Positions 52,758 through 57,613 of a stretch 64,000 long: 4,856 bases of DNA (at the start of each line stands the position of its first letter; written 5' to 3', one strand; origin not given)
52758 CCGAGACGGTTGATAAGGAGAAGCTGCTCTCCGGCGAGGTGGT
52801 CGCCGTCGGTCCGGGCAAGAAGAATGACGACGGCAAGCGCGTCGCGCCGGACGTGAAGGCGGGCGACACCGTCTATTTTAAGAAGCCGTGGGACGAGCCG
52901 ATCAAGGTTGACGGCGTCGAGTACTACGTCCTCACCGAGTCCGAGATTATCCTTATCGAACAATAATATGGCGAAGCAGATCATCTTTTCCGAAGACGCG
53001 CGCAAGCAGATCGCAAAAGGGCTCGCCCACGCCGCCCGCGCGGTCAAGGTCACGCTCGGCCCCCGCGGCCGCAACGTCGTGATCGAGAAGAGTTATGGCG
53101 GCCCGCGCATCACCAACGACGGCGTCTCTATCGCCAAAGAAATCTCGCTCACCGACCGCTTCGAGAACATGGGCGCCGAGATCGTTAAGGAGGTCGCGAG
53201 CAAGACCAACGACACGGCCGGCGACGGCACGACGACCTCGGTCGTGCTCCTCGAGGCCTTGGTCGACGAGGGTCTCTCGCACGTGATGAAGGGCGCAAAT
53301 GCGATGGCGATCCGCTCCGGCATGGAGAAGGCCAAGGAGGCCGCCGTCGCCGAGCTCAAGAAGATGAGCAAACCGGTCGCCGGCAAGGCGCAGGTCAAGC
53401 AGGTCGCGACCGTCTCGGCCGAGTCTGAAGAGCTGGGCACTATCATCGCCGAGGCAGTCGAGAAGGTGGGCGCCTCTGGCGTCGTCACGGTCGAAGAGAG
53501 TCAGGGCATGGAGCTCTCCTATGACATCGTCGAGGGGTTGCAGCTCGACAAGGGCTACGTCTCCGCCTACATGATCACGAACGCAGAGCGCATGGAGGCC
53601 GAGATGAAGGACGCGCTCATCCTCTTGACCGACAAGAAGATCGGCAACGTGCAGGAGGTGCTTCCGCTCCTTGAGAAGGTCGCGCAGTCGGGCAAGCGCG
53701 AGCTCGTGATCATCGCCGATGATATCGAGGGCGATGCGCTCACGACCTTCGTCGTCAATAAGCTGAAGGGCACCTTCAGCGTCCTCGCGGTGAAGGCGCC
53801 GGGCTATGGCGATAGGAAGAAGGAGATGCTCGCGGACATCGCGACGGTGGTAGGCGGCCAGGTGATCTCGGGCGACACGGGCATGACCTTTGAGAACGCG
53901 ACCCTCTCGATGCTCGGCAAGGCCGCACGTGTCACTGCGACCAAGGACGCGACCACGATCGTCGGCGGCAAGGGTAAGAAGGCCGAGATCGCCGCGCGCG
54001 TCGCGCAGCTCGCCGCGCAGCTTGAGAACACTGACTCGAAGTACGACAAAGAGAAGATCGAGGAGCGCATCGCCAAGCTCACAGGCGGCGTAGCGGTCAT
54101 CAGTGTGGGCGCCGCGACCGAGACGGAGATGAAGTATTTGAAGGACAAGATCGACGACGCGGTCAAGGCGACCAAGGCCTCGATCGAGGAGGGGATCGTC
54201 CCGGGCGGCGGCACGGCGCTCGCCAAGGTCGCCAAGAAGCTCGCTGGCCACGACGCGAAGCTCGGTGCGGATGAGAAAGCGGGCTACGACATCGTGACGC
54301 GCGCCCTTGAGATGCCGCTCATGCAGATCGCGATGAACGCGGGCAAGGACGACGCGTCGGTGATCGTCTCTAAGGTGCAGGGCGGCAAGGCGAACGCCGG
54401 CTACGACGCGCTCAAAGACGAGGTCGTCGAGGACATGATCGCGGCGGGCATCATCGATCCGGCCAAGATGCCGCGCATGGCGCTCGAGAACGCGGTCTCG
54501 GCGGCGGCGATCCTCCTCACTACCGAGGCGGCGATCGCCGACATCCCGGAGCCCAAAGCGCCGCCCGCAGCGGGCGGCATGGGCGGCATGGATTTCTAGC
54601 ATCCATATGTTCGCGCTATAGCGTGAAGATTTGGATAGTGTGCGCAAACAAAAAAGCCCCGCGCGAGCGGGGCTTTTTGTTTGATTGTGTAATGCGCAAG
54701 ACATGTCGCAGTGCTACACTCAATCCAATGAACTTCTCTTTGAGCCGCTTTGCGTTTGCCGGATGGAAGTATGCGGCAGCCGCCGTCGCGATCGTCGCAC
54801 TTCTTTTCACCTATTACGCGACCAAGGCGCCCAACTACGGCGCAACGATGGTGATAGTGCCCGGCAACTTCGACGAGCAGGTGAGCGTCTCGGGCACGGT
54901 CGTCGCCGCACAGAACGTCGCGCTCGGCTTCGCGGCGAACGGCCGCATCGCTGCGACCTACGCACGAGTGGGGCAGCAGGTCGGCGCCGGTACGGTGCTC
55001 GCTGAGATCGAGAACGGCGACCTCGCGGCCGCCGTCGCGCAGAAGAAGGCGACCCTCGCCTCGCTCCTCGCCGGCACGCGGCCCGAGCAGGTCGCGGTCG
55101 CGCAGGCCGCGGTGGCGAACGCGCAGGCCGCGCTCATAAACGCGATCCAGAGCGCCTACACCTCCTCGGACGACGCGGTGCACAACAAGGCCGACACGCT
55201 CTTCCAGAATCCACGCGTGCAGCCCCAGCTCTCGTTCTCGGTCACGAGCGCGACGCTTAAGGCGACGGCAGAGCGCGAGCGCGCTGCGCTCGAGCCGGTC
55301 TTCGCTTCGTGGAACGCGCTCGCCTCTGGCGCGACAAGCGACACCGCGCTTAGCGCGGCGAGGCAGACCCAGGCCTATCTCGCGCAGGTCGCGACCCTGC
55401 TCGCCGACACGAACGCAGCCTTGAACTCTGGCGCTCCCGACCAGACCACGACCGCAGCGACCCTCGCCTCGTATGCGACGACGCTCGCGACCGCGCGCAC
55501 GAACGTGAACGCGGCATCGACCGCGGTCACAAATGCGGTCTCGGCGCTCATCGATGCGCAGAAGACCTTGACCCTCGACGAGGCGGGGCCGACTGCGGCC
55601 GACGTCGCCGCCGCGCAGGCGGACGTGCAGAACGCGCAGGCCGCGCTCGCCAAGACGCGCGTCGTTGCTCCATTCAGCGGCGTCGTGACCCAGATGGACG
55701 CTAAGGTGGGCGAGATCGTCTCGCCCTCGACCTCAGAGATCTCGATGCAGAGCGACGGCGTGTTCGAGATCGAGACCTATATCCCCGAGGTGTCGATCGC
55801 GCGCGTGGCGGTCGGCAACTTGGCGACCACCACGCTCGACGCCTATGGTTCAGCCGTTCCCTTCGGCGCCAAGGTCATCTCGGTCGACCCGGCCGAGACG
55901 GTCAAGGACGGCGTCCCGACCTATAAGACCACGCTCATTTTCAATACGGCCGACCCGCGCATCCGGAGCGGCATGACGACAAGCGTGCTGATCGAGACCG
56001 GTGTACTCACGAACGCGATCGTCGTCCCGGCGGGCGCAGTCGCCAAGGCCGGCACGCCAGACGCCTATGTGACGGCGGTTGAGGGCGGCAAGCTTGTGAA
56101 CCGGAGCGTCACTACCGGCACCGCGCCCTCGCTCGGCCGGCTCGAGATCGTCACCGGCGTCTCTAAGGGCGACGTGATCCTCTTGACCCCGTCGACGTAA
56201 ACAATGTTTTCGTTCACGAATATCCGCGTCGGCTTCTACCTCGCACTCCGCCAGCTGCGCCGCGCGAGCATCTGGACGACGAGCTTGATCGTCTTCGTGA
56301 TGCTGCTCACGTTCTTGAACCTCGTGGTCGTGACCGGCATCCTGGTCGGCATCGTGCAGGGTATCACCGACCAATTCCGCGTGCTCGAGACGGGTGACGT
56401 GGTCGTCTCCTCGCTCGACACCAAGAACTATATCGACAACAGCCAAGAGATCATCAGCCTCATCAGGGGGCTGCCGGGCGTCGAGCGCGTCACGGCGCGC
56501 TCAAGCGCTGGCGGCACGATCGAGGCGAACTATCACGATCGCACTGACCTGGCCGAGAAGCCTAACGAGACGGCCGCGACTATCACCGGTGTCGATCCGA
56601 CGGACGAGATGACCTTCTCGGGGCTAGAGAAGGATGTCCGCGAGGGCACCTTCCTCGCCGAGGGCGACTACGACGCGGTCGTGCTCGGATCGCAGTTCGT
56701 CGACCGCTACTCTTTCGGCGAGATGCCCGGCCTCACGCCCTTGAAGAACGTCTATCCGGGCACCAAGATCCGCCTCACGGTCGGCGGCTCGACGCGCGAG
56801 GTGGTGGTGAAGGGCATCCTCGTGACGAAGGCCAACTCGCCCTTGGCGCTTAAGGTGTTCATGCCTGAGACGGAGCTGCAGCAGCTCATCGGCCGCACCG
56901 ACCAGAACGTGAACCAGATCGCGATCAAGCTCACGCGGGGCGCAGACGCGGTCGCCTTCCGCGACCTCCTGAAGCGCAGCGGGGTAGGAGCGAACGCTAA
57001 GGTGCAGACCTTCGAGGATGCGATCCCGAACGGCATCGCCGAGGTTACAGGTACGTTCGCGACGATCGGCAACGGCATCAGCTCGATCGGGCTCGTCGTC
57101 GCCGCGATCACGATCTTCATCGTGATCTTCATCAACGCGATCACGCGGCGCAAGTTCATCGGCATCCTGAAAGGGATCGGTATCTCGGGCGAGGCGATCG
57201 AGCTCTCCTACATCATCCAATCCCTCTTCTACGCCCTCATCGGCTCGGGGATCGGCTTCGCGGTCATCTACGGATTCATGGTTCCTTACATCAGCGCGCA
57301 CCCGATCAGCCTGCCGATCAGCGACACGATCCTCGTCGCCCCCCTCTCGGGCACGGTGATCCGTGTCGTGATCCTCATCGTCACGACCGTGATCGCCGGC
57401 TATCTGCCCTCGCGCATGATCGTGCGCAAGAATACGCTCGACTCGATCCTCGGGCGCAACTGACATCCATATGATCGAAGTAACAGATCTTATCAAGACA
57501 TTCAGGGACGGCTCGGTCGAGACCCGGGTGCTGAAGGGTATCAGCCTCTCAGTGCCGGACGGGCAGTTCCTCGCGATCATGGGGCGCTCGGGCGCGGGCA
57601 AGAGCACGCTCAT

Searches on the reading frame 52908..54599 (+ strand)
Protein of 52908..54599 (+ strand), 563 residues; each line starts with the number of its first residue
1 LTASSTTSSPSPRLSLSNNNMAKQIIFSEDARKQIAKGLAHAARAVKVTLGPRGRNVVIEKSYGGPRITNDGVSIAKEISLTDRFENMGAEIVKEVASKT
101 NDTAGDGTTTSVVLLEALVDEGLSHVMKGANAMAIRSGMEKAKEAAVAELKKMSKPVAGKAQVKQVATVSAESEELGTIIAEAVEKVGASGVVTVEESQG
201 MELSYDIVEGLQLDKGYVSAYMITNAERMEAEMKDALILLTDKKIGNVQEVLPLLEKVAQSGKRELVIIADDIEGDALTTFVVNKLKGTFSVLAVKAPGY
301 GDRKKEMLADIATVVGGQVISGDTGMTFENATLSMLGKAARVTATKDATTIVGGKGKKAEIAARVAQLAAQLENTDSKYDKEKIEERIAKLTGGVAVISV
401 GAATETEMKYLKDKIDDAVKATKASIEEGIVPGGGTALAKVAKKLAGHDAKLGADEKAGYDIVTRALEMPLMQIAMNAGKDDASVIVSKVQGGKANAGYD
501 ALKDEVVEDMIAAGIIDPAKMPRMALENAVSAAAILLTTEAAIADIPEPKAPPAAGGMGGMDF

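Call 11: search_protein_families(library=pfam, proteins=[window:52908-54599:+], max_evalue=0.001)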
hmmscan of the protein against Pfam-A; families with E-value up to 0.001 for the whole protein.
window:52908-54599:+ (563 aa): 1 family
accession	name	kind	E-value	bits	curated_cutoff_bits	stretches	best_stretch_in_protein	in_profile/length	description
PF00118.29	Cpn60_TCP1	-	6.6e-69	233.3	34.3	1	43-545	2-488/490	TCP-1/cpn60 chaperonin family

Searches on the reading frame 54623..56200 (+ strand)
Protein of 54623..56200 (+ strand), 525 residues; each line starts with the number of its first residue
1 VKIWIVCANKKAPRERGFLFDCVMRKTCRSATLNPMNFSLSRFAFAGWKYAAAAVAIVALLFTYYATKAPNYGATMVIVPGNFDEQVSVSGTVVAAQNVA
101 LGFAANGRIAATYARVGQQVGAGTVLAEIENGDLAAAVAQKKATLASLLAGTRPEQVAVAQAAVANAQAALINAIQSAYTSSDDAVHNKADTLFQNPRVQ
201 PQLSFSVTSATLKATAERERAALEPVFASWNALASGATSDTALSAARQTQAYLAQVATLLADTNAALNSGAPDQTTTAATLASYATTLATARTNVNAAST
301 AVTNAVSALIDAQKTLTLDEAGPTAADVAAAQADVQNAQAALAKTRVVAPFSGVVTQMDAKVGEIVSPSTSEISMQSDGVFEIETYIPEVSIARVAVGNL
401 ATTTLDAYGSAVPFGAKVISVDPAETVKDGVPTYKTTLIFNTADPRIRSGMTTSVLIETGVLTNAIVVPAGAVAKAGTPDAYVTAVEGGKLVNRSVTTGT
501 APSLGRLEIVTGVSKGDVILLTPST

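Call 11: search_protein_families(library=pfam, proteins=[window:54623-56200:+], max_evalue=0.001)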
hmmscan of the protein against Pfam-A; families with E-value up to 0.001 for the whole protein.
window:54623-56200:+ (525 aa): 2 families
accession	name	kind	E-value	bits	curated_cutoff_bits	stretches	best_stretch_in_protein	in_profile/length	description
PF13437.12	HlyD_3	-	3.3e-10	41.1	22.2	1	347-435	2-90/106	HlyD family secretion protein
PF16576.10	HlyD_D23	-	1.7e-09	37.7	30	1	327-424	90-187/214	Barrel-sandwich domain of CusB or HlyD membrane-fusion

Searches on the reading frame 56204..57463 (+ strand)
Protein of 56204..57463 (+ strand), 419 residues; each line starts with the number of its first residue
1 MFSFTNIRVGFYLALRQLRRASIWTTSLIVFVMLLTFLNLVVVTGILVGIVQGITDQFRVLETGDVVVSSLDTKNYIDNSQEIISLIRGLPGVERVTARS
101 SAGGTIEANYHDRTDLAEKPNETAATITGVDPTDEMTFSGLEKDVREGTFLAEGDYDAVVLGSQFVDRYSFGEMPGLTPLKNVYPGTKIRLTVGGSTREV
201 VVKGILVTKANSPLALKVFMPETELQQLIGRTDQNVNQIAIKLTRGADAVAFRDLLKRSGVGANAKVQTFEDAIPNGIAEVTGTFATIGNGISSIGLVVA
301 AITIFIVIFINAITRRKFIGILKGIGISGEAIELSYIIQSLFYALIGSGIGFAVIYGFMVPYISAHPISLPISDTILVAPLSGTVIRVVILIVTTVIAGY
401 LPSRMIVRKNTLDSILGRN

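Call 11: search_protein_families(library=pfam, proteins=[window:56204-57463:+], max_evalue=0.001)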
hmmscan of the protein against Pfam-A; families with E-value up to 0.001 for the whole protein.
window:56204-57463:+ (419 aa): 1 family
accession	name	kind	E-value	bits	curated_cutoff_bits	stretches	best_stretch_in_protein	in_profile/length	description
PF02687.27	FtsX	-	5.5e-10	39.8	25.5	1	292-410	3-119/120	FtsX-like permease C-terminal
